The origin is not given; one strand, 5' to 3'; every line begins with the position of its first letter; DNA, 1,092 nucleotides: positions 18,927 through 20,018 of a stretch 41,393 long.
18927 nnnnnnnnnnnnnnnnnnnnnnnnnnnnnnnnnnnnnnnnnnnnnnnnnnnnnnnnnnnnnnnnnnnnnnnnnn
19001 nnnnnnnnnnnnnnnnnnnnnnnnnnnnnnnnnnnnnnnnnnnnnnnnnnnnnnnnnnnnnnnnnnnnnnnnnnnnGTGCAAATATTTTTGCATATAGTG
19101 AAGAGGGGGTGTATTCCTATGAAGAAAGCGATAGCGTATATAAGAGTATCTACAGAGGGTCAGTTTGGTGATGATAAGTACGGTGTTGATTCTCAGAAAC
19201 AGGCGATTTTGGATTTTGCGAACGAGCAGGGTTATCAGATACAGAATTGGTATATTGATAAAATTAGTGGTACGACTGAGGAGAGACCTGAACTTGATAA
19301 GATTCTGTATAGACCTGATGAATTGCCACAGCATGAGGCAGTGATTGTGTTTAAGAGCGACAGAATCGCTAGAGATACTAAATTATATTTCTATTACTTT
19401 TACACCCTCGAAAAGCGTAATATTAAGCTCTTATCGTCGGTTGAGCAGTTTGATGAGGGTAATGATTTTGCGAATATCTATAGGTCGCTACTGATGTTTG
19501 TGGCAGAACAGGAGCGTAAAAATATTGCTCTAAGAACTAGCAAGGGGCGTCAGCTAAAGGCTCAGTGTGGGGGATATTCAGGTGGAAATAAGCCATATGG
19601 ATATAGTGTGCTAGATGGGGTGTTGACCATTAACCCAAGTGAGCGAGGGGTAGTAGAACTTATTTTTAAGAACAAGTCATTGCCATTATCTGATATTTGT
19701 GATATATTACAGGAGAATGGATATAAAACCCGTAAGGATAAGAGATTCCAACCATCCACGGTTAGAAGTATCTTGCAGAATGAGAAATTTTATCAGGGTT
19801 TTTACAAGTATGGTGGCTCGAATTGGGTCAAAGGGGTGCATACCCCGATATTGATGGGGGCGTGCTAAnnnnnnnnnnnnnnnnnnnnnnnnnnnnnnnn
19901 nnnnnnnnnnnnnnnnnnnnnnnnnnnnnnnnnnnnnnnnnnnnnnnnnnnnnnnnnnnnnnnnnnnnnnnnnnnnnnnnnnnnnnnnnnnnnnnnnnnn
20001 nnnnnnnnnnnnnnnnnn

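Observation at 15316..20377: A 5-kb self-regulated accessory island sits between terS and terL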

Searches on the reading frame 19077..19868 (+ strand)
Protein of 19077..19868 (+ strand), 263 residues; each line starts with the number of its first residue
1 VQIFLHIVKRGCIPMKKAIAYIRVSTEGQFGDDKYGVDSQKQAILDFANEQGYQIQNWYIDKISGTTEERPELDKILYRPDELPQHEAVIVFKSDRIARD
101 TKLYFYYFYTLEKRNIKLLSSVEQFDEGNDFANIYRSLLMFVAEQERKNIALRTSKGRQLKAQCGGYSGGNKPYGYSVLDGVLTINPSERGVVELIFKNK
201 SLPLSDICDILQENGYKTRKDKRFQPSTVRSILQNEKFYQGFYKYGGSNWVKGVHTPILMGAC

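Call 3: search_protein_families(library=pfam, proteins=[window:19077-19868:+], max_evalue=0.1)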
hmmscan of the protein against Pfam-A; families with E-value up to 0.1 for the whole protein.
window:19077-19868:+ (263 aa): 2 families
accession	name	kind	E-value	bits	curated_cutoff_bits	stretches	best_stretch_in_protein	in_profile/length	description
PF00239.26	Resolvase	-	2.8e-28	99.3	23.3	1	18-166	1-144/145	Resolvase, N terminal domain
PF07508.19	Recombinase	-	2.5e-08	34.5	21.1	1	189-249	3-64/102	Recombinase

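Call 4: search_protein_families(library=phrogs, proteins=[window:19077-19868:+], max_evalue=0.01)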
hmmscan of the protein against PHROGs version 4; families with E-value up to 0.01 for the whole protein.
window:19077-19868:+ (263 aa): 4 families
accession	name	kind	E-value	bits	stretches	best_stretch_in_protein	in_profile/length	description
phrog_95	-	integration and excision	3.7e-56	192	1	13-259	85-343/651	integrase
phrog_125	-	DNA, RNA and nucleotide metabolism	4.2e-30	106.1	1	13-238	17-205/254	DNA invertase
phrog_6620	-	integration and excision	4.8e-06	27.3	1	16-122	56-156/201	transposase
phrog_8275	-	DNA, RNA and nucleotide metabolism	0.0003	21.6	0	60-77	32-49/51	DNA invertase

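Call 22: search_protein_families(library=padloc, proteins=[window:19119-19868:+], max_evalue=0.01)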
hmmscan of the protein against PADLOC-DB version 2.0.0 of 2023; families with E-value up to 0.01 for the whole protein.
window:19119-19868:+ (249 aa): 0 families

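Call 30: search_solved_structures(query=window:19119-19865:+, max_evalue=0.001, show_alignments=2)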
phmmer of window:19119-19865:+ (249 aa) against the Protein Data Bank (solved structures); distinct sequences matched with E-value up to 0.001: 11.
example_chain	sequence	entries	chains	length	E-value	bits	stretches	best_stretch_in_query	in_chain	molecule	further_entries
3bvp_A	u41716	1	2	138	2.8e-10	43.3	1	2-134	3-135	TP901-1 Integrase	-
3guv_A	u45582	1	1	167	4.9e-08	36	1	3-156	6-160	Site-specific recombinase, resolvase family protein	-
5cy1_A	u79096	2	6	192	1.6e-07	34.3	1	25-199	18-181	Transposon Tn3 resolvase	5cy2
2gm4_A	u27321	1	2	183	3.3e-07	33.3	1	24-158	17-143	Transposon gamma-delta resolvase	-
4m6f_A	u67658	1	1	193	5e-07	32.7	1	5-159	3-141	DNA-invertase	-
3uj3_X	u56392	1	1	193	9.6e-07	31.7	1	23-159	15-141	DNA-invertase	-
1gdt_A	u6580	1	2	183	1.6e-06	31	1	23-158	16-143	PROTEIN (GAMMA DELTA RESOLVASE)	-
1gdr_A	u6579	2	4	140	3.1e-06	30.1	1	23-146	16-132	GAMMA DELTA-RESOLVASE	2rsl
1zr2_A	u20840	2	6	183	5.9e-06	29.2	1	24-158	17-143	Transposon gamma-delta resolvase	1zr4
3g13_A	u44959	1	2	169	0.00012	24.9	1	4-155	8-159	Putative conjugative transposon recombinase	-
2gm5_A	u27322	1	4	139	0.00012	24.8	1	23-145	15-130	Transposon gamma-delta resolvase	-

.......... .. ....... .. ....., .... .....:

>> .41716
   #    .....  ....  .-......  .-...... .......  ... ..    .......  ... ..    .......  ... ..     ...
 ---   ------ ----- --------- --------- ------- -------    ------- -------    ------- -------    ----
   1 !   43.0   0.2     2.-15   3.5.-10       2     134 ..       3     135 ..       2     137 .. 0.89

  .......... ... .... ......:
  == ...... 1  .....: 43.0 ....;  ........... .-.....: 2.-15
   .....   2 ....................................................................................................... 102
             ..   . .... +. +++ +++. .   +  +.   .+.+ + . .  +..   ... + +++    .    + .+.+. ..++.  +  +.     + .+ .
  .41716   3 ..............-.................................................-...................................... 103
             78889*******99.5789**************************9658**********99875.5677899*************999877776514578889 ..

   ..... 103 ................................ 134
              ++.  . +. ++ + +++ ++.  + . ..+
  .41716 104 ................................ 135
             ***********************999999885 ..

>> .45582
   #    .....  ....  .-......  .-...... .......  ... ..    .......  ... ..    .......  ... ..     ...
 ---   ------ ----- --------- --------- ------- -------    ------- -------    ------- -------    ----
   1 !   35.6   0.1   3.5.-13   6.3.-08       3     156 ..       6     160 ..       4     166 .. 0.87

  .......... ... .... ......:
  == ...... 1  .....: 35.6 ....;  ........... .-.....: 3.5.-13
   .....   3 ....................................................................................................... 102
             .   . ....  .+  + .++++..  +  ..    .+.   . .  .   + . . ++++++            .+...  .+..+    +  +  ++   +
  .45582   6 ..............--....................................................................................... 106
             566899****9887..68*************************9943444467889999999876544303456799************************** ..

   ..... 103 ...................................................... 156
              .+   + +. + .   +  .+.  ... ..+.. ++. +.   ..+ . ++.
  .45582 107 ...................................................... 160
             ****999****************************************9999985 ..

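Call 47: find_homologous_proteins(query=window:19119-19865:+, max_evalue=1e-10)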
Query window:19119-19865:+ (249 aa): 1115 proteins with E <= 1e-10 among 1505 candidates; the best 120 are listed.
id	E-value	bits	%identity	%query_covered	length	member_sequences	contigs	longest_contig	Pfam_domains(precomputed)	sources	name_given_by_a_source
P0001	8.4e-165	564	100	100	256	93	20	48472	PF07508.20,PF00239.27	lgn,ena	-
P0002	1.4e-122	426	75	98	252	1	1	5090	PF07508.20,PF00239.27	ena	-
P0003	1.8e-121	422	75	100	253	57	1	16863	PF07508.20,PF00239.27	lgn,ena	-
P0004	7.6e-119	414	72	98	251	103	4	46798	PF07508.20,PF00239.27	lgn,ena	-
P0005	2.9e-118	412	75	98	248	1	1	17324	PF07508.20,PF00239.27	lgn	-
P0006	4.1e-117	408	73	98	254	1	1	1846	PF07508.20,PF00239.27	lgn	-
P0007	1.4e-116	406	72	98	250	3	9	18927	PF07508.20,PF00239.27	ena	-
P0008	1.1e-115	403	71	98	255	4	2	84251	PF07508.20,PF00239.27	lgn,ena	-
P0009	2.9e-115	402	71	98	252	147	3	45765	PF07508.20,PF00239.27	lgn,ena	-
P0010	1.6e-114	400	73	98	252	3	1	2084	PF07508.20,PF00239.27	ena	-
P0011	2.6e-114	399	71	98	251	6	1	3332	PF07508.20,PF00239.27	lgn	-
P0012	6.0e-114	398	72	98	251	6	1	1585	PF07508.20,PF00239.27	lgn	-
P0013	6.8e-114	397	71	100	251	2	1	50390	PF07508.20,PF00239.27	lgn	-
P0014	1.1e-113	397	70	100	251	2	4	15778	PF07508.20,PF00239.27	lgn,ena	-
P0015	5.0e-113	395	70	98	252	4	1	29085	PF07508.20,PF00239.27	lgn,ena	-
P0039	3.4e-108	379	67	100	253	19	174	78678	PF07508.20,PF00239.27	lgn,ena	-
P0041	3.7e-108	379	67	98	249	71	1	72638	PF07508.20,PF00239.27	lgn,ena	-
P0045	6.4e-108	378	68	98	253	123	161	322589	PF07508.20,PF00239.27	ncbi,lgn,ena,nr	ncbi:MAG: recombinase family protein [Lachnospiraceae bacterium]|nr:recombinase family protein [Acut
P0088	1.4e-97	344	65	98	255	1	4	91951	PF07508.20,PF00239.27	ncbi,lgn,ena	-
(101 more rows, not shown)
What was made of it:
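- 19119..19868 (+): Short serine recombinase of 249 aa from the ATG (an in-frame GTG lies at 19077). It has the catalytic domain and the recombinase domain but no zinc ribbon or coiled coil. Family of ~250-aa proteins (call 47).
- JGI names a family member 'DNA invertase Pin-like' (call 47).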

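Call 48: find_encoding_contigs(protein=P0045, flank=8000, max_places=4)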
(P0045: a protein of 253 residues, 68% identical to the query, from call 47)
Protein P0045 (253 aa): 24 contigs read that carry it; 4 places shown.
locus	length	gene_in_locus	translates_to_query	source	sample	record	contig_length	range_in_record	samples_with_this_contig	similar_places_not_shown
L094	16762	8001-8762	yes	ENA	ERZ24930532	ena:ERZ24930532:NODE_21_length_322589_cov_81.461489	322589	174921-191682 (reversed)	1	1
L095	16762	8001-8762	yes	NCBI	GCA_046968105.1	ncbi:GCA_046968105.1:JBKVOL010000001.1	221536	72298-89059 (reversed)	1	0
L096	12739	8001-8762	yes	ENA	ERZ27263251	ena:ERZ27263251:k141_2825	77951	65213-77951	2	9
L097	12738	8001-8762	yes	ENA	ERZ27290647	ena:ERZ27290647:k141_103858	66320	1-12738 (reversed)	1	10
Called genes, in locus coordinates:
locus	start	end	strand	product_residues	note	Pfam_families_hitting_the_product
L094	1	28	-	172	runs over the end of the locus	PF14512:TM1586_NiRdase (faint), PF00881:Nitroreductase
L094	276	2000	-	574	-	PF21910:GH85_C (faint), PF25833:Fn3_SaeA_3rd (faint), PF00041:fn3 (weak), PF03734:YkuD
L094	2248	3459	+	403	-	PF01168:Ala_racemase_N, PF00842:Ala_racemase_C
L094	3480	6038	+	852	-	PF02739:5_3_exonuc_N, PF01367:5_3_exonuc, PF22619:DNA_polI_exo1 (weak), PF00476:DNA_pol_A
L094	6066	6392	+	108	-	-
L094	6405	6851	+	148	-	PF01451:LMWPc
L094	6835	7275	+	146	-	PF13302:Acetyltransf_3, PF13420:Acetyltransf_4, PF13527:Acetyltransf_9 (weak), PF13480:Acetyltransf_6 (weak), PF13673:Acetyltransf_10, PF00583:Acetyltransf_1, PF13508:Acetyltransf_7, PF08445:FR47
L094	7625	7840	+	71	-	PF01381:HTH_3 (weak)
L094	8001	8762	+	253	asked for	PF00239:Resolvase, PF07508:Recombinase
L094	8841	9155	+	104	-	-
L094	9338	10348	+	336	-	PF02543:Carbam_trans_N (faint), PF00814:TsaD, PF22521:HypF_C_2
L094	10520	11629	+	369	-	PF01266:DAO (weak), PF12831:FAD_oxidored (weak), PF13450:NAD_binding_8, PF01593:Amino_oxidase (weak), PF03275:GLF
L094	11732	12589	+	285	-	PF13306:LRR_5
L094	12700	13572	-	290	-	PF05552:MS_channel_1st_1, PF00924:MS_channel_2nd, PF21082:MS_channel_3rd (weak)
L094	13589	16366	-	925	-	PF02493:MORN (faint)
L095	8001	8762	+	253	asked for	PF00239:Resolvase, PF07508:Recombinase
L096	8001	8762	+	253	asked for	PF00239:Resolvase, PF07508:Recombinase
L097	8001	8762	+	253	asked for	PF00239:Resolvase, PF07508:Recombinase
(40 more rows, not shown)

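Call 51: find_encoding_contigs(protein=P0039, flank=6000, max_places=4)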
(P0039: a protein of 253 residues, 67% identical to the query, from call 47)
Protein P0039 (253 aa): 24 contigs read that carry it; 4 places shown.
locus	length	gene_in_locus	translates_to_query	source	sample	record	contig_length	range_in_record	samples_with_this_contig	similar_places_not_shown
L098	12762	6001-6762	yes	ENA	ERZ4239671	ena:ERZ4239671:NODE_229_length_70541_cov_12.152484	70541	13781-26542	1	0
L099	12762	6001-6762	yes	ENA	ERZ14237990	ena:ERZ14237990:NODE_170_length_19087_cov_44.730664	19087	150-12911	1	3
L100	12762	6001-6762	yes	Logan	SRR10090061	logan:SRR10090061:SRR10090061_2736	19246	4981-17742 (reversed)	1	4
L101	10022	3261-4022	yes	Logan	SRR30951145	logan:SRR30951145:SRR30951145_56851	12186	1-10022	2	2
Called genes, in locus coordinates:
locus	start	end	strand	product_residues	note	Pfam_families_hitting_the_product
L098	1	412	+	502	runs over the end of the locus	PF08706:D5_N, PF19263:DUF5906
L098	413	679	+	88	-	-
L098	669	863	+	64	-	-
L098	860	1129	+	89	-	-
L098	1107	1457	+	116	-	-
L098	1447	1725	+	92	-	-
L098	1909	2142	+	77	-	-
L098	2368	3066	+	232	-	-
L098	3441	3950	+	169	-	-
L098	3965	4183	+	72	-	-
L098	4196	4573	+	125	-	-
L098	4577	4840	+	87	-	-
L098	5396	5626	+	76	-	-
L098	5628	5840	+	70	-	-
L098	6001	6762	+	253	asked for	PF00239:Resolvase, PF07508:Recombinase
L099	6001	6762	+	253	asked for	PF00239:Resolvase, PF07508:Recombinase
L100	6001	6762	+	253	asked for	PF00239:Resolvase, PF07508:Recombinase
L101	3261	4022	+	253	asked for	PF00239:Resolvase, PF07508:Recombinase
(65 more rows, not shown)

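Call 52: find_encoding_contigs(protein=P0088, flank=6000, max_places=3)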
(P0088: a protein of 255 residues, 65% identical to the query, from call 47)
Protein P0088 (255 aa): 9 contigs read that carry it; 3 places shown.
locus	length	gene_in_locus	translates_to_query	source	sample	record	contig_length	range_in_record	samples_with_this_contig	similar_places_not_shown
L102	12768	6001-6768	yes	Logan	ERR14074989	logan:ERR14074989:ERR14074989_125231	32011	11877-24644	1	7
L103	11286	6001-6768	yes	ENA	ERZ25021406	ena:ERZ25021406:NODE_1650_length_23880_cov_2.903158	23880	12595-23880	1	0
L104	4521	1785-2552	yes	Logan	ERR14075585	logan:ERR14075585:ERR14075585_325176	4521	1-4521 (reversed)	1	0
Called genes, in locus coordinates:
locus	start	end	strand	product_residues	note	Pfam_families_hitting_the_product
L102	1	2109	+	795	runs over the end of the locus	PF13155:Toprim_2, PF08706:D5_N, PF19263:DUF5906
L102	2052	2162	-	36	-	-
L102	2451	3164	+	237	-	PF16677:GP3_package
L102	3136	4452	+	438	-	-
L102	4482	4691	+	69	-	-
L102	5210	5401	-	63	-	-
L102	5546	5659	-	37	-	-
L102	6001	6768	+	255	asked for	PF00239:Resolvase, PF07508:Recombinase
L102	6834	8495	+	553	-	PF22530:Terminase-T7_RNaseH-like (weak)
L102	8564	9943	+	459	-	PF05133:SPP1_portal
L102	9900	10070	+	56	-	-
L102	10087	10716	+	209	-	-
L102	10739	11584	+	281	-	-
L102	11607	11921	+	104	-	-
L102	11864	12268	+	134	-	-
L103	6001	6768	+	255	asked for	PF00239:Resolvase, PF07508:Recombinase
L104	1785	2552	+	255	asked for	PF00239:Resolvase, PF07508:Recombinase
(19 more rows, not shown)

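Call 75: find_encoding_contigs(protein=P0041, flank=5000, max_places=2)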
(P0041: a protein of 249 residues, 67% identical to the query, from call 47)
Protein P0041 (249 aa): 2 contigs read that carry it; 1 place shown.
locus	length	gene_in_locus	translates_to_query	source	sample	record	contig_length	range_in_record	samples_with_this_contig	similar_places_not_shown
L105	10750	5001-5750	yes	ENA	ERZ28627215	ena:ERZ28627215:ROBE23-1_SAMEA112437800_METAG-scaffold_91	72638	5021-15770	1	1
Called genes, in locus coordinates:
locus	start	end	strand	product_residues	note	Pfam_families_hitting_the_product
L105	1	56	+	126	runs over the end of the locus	-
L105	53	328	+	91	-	-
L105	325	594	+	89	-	-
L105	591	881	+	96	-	-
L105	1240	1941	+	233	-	-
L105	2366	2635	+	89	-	-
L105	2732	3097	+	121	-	-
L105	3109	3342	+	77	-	-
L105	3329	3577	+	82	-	-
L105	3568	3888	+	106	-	-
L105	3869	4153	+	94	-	-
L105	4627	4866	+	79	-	-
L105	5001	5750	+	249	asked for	PF00239:Resolvase, PF07508:Recombinase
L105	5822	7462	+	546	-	-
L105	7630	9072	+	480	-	PF05133:SPP1_portal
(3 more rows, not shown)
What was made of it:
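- In some genomes it abuts terL, where a terS gene would normally be (calls 52, 75).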
